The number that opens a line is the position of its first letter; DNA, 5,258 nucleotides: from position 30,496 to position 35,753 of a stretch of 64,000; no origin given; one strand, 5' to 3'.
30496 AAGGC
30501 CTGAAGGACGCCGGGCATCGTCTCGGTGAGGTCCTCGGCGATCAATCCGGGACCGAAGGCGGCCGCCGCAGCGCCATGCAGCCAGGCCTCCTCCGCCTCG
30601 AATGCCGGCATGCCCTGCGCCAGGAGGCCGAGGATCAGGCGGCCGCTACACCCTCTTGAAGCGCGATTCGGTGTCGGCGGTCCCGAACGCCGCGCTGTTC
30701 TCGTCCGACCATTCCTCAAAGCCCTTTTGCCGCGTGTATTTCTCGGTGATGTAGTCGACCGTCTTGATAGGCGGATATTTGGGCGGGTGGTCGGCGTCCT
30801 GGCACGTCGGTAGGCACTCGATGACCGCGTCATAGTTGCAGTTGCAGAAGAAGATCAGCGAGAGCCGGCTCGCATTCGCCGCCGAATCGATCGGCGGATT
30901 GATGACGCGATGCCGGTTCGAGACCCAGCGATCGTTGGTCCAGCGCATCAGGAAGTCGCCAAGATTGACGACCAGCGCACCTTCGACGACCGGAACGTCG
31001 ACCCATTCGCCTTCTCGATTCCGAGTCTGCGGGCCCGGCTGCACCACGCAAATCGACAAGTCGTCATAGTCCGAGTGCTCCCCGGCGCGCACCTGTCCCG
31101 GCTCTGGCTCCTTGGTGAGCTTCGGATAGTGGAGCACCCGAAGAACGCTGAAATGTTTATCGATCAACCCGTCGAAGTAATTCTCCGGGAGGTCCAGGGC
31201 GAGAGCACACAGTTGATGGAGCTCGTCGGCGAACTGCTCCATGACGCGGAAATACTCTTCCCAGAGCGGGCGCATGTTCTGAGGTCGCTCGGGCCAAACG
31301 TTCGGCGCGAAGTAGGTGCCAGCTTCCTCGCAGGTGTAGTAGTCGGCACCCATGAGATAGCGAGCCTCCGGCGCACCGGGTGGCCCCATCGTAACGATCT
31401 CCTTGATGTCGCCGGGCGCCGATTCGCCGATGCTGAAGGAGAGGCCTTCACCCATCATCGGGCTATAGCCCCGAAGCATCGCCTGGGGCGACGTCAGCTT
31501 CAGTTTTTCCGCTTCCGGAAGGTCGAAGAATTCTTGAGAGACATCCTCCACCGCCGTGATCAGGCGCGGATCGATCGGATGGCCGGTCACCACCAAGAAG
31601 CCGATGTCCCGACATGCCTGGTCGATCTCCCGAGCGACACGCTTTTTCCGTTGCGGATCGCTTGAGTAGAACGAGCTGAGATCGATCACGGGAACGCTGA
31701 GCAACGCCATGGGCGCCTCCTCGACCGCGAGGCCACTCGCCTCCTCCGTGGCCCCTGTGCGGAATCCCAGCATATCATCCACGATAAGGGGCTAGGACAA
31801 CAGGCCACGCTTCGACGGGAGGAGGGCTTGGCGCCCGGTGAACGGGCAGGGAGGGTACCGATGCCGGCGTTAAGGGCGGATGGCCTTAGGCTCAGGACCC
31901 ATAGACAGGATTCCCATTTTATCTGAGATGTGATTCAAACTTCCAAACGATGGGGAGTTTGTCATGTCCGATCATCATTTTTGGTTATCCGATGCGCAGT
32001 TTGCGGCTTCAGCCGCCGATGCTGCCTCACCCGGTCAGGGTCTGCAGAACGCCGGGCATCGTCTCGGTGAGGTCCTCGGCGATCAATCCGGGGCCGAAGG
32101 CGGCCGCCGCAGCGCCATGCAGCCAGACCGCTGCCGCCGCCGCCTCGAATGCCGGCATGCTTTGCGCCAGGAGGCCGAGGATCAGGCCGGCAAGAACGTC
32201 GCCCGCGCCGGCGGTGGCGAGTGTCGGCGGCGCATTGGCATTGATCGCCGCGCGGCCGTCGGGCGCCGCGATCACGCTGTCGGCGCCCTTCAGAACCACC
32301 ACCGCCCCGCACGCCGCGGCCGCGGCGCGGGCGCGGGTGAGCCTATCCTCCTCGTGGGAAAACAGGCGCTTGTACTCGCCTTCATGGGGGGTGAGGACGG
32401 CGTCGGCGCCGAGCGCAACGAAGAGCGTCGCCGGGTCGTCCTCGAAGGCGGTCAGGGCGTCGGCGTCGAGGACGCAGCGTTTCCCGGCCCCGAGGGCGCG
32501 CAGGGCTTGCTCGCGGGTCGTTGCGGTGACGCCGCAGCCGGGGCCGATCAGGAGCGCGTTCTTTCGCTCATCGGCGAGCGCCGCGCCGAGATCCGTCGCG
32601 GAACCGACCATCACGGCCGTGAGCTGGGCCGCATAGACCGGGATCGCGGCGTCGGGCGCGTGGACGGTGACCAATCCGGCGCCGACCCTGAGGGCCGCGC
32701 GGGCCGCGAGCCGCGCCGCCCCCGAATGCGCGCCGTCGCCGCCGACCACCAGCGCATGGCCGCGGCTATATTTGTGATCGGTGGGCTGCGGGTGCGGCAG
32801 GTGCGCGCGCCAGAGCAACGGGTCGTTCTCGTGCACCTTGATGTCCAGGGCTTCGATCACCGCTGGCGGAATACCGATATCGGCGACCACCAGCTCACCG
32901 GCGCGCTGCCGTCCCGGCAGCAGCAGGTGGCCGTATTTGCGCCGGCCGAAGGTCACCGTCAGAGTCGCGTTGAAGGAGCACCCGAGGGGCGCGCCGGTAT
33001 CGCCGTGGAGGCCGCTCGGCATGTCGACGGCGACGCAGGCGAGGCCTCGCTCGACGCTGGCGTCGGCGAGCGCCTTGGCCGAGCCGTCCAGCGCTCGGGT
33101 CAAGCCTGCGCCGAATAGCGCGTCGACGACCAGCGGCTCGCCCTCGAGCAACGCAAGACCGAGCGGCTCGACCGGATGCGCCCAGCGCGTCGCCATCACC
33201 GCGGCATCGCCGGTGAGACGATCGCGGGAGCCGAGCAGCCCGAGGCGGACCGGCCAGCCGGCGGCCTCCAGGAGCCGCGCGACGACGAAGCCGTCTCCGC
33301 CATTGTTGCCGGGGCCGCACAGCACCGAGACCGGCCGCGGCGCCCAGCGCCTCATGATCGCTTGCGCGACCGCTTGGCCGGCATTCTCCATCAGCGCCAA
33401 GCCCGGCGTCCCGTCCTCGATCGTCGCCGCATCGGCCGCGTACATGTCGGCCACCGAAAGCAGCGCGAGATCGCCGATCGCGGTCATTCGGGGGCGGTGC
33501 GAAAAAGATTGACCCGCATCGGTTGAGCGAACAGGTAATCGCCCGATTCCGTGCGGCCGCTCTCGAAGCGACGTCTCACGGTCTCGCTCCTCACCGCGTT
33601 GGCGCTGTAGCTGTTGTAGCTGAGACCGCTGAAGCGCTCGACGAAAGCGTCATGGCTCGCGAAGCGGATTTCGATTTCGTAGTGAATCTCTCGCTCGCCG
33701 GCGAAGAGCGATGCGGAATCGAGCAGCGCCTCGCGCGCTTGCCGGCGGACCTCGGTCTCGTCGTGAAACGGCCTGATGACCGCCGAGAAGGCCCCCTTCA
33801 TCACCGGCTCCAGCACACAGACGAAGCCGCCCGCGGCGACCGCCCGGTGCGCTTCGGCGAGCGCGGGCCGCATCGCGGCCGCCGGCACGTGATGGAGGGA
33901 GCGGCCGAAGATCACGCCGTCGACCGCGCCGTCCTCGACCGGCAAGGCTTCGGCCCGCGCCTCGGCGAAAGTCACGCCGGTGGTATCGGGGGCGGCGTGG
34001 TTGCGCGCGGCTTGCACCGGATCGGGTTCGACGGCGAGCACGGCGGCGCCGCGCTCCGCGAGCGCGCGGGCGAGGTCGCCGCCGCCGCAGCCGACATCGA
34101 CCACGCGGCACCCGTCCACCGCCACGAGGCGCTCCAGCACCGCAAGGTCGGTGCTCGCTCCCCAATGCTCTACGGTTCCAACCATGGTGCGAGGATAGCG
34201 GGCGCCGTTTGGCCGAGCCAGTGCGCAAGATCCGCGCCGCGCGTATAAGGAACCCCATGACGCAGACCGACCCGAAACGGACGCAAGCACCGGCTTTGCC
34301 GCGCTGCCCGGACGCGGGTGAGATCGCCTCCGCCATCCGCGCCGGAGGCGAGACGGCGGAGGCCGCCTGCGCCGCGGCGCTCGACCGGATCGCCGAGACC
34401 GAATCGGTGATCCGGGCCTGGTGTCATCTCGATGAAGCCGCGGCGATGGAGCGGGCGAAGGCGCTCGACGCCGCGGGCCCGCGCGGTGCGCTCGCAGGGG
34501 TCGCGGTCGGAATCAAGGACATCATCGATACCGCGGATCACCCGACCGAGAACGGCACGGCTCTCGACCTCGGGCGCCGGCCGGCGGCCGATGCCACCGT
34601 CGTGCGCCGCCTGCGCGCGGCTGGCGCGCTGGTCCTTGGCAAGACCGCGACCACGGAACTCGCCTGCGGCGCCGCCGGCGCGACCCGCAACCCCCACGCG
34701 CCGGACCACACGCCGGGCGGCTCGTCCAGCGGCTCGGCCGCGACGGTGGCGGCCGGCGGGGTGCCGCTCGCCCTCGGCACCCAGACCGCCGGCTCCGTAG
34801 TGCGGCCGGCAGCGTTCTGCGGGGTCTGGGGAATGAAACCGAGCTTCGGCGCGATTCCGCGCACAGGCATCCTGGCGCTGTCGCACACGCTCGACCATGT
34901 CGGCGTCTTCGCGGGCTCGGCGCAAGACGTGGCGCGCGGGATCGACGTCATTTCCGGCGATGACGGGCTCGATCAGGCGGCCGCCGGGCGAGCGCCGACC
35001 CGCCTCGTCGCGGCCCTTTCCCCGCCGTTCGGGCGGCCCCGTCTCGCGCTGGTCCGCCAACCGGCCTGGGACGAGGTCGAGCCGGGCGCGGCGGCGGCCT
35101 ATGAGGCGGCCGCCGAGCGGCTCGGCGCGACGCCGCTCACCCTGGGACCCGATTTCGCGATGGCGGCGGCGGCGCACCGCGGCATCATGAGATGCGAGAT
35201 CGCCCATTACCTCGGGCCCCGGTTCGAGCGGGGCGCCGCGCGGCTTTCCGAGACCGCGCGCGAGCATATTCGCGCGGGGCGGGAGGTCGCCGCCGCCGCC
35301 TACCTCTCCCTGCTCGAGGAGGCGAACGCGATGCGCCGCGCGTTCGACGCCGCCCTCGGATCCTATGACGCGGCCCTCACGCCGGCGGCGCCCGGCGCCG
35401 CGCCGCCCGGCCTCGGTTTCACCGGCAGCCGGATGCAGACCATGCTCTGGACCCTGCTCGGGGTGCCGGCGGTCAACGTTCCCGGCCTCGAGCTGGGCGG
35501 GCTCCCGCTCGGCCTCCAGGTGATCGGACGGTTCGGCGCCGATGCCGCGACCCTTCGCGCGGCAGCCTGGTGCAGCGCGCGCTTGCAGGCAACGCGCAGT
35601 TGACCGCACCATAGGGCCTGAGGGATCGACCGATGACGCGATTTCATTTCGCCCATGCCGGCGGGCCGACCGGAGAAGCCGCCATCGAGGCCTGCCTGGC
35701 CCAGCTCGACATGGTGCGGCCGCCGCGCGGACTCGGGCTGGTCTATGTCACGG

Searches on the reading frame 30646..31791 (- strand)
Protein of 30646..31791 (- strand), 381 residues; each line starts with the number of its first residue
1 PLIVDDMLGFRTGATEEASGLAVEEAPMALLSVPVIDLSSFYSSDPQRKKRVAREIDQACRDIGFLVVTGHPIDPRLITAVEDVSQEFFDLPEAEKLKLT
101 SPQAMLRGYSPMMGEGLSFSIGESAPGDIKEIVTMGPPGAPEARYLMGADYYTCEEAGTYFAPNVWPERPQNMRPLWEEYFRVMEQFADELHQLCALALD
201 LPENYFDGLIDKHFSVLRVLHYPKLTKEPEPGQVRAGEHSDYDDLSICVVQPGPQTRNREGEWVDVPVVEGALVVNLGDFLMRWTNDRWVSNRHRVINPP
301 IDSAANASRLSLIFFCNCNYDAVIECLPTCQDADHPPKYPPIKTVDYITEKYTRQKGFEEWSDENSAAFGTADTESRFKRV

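Call 39: search_protein_families(library=pfam, proteins=[window:30646-31791:-], max_evalue=0.00001)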
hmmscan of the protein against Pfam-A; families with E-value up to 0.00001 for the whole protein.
window:30646-31791:- (381 aa): 2 families
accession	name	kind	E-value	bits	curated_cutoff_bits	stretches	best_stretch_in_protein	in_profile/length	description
PF14226.12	DIOX_N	-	1.2e-25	90.9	27.3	1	33-168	1-116/117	non-haem dioxygenase in morphine synthesis N-terminal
PF03171.26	2OG-FeII_Oxy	-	1e-13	51.9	23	1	217-317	5-100/101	2OG-Fe(II) oxygenase superfamily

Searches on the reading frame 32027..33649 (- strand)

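Call 39: search_protein_families(library=pfam, proteins=[window:32027-33649:-], max_evalue=0.00001)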
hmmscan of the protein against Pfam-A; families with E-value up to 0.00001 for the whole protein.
window:32027-33649:- (540 aa): 2 families
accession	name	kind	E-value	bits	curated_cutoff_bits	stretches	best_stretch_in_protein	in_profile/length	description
PF01256.23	Carb_kinase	-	2.8e-49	168.2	27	1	300-518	2-223/242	NAD(P)H-hydrate dehydratase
PF03853.21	YjeF_N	-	2.6e-36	125.6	24.9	1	85-238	3-167/169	YjeF-related protein N-terminus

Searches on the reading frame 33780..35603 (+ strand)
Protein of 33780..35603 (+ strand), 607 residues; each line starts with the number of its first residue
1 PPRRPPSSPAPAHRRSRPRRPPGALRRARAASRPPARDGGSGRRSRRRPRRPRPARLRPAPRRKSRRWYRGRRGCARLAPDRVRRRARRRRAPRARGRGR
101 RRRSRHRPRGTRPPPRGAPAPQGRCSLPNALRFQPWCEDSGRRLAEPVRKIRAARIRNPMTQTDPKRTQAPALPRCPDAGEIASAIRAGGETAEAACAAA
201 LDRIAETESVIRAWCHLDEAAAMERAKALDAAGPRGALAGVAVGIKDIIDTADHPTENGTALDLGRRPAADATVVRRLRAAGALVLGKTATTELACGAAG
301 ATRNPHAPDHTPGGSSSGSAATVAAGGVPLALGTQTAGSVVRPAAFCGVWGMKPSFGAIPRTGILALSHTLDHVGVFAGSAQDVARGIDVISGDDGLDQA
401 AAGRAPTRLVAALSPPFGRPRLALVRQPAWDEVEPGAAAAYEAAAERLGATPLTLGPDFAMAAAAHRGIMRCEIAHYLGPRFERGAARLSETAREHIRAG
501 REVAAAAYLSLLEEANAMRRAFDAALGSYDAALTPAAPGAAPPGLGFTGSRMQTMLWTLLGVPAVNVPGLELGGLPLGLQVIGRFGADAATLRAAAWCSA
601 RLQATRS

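Call 39: search_protein_families(library=pfam, proteins=[window:33780-35603:+], max_evalue=0.00001)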
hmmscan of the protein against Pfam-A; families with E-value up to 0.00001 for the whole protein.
window:33780-35603:+ (607 aa): 1 family
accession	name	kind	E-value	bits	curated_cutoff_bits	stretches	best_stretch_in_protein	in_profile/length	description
PF01425.27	Amidase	-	1.7e-74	251.9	27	1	198-592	4-445/445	Amidase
